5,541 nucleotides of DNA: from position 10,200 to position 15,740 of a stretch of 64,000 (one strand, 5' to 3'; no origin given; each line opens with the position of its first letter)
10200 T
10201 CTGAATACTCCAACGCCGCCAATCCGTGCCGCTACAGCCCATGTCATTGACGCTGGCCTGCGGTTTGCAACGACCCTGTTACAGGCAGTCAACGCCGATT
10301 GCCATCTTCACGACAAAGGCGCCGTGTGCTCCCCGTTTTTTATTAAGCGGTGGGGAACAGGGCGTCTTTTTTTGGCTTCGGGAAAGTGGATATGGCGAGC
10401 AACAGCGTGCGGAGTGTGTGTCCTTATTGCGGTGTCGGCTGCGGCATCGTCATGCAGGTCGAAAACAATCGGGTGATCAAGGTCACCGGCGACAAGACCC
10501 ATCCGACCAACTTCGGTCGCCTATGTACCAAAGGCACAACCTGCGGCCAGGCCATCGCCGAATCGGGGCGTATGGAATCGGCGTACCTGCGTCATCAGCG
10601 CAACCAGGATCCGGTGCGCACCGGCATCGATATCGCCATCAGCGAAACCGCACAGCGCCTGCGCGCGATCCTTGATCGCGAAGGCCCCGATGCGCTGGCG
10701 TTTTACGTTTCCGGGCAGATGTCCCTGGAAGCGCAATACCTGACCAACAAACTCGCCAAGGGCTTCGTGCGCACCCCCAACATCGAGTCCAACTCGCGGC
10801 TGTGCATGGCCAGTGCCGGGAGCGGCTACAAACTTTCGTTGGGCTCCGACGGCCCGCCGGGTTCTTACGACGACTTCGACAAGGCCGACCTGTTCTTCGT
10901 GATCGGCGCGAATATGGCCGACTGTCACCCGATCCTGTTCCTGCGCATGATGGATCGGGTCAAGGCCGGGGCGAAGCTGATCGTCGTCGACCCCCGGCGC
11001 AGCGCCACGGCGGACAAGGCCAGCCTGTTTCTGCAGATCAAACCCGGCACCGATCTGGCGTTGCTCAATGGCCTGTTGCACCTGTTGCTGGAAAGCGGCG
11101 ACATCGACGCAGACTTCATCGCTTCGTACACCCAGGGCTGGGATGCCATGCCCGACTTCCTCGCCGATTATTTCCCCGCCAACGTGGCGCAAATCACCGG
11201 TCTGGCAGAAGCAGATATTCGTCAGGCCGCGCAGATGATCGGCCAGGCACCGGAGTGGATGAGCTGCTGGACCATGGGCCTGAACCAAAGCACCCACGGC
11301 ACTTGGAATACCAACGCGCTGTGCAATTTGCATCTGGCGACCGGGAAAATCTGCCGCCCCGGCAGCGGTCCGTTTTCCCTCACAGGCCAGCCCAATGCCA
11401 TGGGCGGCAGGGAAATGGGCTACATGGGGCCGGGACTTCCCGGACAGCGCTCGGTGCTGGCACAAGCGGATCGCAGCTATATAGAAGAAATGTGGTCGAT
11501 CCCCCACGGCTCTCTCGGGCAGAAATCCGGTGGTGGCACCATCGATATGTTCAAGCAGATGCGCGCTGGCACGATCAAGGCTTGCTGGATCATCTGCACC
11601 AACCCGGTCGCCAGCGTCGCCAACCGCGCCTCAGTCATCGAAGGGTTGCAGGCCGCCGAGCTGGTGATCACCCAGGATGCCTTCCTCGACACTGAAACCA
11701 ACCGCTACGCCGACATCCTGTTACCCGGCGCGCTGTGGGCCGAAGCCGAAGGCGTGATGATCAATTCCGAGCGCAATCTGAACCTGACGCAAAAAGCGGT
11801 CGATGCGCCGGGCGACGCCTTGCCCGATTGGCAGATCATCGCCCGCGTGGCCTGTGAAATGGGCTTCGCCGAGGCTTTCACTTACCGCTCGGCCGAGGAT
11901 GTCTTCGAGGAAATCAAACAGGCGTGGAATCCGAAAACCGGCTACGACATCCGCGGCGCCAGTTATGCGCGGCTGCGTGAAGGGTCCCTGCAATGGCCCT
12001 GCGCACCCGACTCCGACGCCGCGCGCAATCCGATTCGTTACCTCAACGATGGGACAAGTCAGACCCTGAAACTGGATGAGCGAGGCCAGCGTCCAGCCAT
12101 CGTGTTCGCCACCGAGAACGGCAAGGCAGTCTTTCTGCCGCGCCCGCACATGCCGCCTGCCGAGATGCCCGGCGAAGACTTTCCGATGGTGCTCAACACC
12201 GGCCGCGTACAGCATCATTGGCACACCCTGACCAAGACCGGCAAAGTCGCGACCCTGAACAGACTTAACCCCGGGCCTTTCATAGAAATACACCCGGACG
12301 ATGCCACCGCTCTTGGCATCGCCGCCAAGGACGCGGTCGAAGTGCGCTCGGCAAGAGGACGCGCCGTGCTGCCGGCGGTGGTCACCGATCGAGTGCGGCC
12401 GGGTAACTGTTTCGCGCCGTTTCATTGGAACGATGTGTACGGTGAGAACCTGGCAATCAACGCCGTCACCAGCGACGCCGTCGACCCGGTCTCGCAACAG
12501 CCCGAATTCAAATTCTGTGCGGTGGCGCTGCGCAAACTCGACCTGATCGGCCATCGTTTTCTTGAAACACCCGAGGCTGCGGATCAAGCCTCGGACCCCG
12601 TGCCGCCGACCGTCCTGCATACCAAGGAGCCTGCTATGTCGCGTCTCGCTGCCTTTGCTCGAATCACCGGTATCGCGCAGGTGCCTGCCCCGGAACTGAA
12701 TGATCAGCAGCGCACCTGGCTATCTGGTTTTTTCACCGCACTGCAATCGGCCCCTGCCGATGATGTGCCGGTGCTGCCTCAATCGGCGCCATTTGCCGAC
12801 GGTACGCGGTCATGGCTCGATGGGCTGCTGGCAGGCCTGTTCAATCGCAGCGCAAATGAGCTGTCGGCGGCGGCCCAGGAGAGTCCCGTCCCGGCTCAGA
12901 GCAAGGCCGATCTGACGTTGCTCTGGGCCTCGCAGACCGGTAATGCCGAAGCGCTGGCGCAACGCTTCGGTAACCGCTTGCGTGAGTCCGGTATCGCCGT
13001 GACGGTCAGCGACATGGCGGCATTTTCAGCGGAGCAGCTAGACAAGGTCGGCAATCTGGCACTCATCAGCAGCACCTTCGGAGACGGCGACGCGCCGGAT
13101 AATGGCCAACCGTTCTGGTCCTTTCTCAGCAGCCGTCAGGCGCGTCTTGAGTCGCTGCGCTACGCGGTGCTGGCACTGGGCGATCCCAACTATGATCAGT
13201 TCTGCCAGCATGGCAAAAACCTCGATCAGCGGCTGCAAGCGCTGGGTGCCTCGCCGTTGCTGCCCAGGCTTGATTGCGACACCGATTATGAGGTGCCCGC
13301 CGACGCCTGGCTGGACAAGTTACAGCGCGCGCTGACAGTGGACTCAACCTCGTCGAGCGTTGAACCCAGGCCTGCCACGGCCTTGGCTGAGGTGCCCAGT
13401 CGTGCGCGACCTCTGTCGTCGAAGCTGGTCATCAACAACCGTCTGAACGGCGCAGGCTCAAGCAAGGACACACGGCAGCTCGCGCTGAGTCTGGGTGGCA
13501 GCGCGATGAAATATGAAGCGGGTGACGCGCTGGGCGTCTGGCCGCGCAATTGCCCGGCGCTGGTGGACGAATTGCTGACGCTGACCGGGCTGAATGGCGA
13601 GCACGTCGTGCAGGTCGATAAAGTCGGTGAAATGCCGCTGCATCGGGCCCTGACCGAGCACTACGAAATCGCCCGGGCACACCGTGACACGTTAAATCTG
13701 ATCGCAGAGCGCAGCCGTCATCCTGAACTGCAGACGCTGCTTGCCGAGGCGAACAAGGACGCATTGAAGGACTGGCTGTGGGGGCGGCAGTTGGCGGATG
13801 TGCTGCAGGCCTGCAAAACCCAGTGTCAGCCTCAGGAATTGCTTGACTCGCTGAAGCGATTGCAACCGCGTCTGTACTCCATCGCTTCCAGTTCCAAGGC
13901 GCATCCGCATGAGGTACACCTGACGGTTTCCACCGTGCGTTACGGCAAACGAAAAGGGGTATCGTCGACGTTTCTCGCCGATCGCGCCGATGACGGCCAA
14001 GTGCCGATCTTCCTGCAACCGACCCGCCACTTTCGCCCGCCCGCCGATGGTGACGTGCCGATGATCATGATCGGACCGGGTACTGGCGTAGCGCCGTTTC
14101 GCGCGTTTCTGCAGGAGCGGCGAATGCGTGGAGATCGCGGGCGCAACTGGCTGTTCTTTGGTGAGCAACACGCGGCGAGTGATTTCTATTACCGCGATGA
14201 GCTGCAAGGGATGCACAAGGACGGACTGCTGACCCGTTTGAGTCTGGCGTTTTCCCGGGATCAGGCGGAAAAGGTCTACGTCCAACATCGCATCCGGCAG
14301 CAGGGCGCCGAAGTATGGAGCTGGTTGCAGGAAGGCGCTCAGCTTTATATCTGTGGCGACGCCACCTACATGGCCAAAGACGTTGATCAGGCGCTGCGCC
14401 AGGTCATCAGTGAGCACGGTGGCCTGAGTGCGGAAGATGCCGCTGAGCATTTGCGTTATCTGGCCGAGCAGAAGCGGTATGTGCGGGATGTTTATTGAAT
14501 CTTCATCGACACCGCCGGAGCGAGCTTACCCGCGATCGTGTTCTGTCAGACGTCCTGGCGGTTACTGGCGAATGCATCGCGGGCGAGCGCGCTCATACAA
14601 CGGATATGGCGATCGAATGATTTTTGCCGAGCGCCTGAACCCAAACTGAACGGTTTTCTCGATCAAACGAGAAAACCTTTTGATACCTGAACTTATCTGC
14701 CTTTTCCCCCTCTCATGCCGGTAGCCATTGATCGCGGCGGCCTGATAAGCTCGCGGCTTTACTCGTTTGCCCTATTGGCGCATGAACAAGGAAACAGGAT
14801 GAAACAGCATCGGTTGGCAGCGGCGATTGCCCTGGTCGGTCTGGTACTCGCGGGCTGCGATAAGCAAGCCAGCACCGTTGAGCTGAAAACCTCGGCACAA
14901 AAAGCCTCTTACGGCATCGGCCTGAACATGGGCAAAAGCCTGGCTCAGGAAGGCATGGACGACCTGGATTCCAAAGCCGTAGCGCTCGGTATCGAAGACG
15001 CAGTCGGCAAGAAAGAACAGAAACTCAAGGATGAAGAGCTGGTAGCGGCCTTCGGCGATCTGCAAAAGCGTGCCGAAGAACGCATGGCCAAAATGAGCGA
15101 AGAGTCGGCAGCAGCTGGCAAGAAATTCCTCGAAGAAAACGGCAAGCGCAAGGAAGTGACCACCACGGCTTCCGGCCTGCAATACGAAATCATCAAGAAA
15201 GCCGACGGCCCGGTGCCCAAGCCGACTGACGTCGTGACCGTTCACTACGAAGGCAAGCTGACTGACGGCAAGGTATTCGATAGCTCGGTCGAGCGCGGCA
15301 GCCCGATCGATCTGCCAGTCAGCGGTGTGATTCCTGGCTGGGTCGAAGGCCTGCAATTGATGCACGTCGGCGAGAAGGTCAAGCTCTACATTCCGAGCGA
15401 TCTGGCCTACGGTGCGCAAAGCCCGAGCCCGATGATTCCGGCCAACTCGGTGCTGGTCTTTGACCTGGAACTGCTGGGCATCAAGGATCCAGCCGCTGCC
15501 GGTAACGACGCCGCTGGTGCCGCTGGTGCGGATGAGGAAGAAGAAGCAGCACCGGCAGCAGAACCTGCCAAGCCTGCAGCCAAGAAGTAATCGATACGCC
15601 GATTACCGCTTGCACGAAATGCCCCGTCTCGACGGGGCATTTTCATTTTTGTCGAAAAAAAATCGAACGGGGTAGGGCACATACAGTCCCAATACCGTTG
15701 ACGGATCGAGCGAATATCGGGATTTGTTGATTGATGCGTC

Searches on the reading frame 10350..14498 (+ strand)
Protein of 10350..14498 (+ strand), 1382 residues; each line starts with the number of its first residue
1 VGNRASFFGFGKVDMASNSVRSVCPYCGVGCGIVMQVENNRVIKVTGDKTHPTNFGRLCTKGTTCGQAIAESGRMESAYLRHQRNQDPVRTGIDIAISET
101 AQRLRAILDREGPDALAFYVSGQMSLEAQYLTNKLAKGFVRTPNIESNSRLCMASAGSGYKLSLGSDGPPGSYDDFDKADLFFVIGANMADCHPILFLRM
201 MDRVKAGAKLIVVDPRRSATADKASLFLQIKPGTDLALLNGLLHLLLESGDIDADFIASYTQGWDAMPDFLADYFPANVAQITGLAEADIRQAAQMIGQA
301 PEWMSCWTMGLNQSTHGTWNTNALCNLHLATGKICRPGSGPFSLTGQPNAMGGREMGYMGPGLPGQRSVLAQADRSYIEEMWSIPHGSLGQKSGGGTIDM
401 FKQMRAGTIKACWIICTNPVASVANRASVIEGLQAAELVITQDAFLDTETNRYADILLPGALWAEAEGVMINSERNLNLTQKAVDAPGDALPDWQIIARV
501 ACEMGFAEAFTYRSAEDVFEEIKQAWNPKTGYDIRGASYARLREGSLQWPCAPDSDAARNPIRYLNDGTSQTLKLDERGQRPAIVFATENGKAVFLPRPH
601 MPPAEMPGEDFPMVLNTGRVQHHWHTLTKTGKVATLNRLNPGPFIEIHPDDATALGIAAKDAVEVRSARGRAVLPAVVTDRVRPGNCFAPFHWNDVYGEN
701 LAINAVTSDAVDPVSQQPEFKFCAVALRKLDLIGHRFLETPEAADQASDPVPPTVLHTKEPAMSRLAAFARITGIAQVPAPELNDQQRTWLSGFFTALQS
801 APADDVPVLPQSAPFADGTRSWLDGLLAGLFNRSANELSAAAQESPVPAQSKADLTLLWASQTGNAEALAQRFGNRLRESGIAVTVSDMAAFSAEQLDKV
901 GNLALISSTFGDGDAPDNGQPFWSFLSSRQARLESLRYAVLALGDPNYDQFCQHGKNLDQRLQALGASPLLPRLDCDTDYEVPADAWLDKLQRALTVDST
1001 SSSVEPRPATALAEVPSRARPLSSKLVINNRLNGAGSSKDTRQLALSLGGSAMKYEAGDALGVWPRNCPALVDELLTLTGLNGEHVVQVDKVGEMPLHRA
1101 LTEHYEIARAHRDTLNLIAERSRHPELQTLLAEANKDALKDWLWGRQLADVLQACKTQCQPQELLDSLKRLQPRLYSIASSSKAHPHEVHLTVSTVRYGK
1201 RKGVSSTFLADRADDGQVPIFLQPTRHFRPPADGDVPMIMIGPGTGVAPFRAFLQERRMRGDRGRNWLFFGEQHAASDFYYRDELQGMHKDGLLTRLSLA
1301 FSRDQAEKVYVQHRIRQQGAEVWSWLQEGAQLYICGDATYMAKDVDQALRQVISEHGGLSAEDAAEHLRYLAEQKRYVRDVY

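Call 44: search_protein_families(library=pfam, proteins=[window:10350-14498:+], max_evalue=0.00001)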
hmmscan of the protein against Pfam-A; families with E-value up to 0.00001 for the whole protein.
window:10350-14498:+ (1382 aa): 6 families
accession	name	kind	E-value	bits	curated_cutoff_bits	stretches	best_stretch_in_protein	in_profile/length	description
PF00384.28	Molybdopterin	-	2.2e-61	208.3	24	1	96-501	22-351/353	Molybdopterin oxidoreductase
PF01568.27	Molydop_binding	-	3.4e-36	124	26.8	1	613-724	1-110/110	Molydopterin dinucleotide binding domain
PF00667.26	FAD_binding_1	-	2.4e-28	99.7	32.3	1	1019-1206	6-220/222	FAD binding domain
PF00258.30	Flavodoxin_1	-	5.5e-28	98.4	25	1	858-979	2-130/143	Flavodoxin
PF04879.21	Molybdop_Fe4S4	-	6.1e-18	65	22.7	1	19-69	3-53/55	Molybdopterin oxidoreductase Fe4S4 domain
PF00175.26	NAD_binding_1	-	3.2e-16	60.4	22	1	1240-1346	1-108/109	Oxidoreductase NAD-binding domain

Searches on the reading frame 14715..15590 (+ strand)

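Call 44: search_protein_families(library=pfam, proteins=[window:14715-15590:+], max_evalue=0.00001)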
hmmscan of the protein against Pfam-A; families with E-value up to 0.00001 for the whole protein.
window:14715-15590:+ (291 aa): 2 families
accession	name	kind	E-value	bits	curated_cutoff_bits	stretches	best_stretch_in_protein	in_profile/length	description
PF00254.34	FKBP_C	-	1.7e-29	102.4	21.1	1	168-254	5-94/94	FKBP-type peptidyl-prolyl cis-trans isomerase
PF01346.23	FKBP_N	-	5.4e-25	88.5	22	1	62-159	2-97/97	Domain amino terminal to FKBP-type peptidyl-prolyl isomerase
